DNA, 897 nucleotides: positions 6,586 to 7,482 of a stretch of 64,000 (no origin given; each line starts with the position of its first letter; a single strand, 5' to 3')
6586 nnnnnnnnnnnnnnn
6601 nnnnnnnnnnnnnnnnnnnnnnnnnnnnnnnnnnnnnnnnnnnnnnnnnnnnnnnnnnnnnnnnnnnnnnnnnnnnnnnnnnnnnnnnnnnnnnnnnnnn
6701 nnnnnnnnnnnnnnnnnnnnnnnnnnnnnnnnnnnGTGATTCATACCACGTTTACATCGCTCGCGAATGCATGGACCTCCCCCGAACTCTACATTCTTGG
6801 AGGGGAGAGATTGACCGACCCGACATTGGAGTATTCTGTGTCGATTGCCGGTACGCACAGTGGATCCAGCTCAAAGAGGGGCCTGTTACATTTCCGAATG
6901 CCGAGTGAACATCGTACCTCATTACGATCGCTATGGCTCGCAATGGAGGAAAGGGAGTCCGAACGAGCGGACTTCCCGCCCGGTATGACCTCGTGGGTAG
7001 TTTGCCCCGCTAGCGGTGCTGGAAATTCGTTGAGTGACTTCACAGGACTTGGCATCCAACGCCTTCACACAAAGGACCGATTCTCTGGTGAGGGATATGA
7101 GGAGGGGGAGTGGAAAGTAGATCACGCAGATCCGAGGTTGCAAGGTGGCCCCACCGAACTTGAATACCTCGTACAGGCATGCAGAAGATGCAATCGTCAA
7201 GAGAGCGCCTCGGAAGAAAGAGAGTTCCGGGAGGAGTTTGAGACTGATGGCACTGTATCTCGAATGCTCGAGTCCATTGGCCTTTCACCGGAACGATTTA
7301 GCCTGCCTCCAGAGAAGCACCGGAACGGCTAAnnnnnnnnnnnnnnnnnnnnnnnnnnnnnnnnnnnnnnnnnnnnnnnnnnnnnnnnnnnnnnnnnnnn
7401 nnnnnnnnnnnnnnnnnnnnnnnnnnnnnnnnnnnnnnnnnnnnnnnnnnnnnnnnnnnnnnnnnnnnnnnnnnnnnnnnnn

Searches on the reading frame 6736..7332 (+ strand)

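Call 43: search_protein_families(library=pfam, proteins=[window:6736-7332:+], max_evalue=0.001)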
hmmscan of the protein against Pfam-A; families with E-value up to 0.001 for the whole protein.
window:6736-7332:+ (198 aa): 2 families
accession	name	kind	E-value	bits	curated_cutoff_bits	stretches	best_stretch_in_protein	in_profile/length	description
PF01844.29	HNH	-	2.7e-06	27.8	21.4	1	124-158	12-46/47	HNH endonuclease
PF14279.12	HNH_5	-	0.00081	19.7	27.5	0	125-168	12-55/56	HNH endonuclease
